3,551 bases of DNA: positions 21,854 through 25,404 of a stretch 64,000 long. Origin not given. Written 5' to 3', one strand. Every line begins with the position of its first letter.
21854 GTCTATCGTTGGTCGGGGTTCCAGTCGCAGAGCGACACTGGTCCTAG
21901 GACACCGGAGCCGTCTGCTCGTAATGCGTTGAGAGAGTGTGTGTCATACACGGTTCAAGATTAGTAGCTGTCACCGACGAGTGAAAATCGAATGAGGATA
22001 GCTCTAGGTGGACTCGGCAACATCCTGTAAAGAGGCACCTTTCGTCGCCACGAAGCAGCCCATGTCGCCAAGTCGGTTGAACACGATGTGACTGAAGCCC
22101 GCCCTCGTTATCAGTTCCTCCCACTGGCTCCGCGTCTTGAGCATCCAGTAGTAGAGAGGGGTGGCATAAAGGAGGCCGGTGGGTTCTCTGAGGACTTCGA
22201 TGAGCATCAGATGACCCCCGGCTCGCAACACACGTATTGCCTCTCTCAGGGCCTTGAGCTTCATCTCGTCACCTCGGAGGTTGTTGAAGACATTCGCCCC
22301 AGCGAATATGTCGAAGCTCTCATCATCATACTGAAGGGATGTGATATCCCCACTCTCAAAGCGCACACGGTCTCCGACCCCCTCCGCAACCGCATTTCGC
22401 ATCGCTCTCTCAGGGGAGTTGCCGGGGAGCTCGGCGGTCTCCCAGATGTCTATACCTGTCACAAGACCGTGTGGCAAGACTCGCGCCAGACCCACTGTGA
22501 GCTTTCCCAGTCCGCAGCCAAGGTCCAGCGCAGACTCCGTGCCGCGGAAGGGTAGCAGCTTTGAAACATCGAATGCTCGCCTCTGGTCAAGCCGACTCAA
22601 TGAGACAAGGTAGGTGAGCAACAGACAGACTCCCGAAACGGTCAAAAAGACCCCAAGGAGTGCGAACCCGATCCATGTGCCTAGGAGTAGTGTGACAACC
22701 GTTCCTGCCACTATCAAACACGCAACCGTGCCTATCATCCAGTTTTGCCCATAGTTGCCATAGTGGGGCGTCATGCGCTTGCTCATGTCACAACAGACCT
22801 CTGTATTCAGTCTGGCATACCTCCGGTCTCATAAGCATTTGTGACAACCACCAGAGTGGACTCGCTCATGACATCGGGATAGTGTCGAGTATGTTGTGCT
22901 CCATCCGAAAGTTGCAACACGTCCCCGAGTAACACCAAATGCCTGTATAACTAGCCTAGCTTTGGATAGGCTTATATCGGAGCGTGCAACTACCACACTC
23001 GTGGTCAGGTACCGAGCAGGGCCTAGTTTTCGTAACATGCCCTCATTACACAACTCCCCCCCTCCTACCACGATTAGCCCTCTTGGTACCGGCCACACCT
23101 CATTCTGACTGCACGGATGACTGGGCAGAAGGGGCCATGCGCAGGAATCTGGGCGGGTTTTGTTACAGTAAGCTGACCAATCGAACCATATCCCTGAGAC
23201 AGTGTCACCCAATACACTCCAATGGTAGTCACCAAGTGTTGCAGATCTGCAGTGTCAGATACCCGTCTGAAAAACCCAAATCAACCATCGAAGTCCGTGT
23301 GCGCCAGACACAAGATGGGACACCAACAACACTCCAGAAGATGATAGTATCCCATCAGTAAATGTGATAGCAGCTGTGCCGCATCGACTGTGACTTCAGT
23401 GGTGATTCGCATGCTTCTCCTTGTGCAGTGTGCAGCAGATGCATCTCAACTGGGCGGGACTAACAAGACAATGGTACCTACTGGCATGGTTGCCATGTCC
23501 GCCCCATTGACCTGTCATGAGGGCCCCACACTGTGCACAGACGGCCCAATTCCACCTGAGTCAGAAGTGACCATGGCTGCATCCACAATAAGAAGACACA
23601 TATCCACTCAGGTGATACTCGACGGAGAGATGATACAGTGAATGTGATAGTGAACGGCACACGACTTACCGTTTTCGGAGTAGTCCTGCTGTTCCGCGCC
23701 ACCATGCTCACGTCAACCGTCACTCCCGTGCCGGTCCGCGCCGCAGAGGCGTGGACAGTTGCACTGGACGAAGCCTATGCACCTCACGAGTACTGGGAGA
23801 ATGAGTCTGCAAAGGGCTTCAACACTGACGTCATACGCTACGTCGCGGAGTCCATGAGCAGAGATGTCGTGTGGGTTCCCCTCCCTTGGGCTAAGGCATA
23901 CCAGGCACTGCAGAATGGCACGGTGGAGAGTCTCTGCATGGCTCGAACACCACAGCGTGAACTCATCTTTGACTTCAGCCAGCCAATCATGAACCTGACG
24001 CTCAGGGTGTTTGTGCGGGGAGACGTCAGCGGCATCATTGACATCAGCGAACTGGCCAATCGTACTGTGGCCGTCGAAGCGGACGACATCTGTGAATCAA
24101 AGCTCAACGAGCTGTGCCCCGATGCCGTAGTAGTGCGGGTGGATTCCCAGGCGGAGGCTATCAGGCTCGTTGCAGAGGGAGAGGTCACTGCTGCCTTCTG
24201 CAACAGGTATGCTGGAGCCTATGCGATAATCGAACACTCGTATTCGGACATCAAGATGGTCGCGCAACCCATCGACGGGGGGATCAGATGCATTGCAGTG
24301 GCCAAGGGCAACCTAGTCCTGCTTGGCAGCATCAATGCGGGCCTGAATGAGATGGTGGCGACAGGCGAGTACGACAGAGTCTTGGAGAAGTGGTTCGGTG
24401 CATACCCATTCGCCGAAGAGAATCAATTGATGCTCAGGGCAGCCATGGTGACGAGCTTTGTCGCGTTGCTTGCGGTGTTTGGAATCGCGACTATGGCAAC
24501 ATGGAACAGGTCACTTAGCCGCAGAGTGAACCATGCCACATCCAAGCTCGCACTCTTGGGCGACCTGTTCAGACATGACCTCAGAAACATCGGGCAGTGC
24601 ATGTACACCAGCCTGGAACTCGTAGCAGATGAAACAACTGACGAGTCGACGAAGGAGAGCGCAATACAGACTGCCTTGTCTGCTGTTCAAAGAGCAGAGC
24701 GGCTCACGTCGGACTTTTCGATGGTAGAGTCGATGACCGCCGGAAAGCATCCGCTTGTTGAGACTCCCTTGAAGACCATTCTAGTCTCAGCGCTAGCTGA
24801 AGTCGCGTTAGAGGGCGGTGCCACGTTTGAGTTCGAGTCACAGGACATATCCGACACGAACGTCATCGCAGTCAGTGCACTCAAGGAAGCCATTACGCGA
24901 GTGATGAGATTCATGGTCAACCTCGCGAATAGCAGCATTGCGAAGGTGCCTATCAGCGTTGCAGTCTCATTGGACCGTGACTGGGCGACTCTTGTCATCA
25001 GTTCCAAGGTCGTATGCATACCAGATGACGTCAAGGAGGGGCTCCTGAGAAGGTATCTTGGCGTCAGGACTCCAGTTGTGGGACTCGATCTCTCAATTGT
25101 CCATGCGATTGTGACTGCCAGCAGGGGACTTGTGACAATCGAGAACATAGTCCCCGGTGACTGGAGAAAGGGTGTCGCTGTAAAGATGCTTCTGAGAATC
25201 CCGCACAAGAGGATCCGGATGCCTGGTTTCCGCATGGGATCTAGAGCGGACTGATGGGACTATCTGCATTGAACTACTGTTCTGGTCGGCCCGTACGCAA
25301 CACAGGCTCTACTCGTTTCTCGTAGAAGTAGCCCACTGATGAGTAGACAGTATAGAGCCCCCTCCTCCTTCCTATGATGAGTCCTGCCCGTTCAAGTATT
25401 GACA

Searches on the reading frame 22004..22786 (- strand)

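Call 69: search_protein_families(library=pfam, proteins=[window:22004-22786:-], max_evalue=0.0001)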
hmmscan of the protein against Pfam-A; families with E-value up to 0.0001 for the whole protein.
window:22004-22786:- (260 aa): 5 families
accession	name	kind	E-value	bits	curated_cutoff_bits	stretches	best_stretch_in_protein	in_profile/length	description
PF13847.12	Methyltransf_31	-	1e-14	54.9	27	1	84-218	5-133/145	Methyltransferase domain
PF08241.18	Methyltransf_11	-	1.3e-14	55.1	21.2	1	87-194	1-94/95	Methyltransferase domain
PF13649.12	Methyltransf_25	-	2.3e-14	54.3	27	1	87-191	2-97/97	Methyltransferase domain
PF01209.24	Ubie_methyltran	-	3.5e-12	46.6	20.1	1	58-207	24-162/233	ubiE/COQ5 methyltransferase family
PF08242.18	Methyltransf_12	-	9.1e-09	36.4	30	1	87-193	1-98/98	Methyltransferase domain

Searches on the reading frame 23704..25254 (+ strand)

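Call 69: search_protein_families(library=pfam, proteins=[window:23704-25254:+], max_evalue=0.0001)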
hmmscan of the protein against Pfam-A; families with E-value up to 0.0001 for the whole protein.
window:23704-25254:+ (516 aa): 1 family
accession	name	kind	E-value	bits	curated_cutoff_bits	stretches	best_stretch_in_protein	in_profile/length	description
PF00497.25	SBP_bac_3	-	9.9e-26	90.5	26.4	1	18-232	2-131/132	Bacterial extracellular solute-binding proteins, family 3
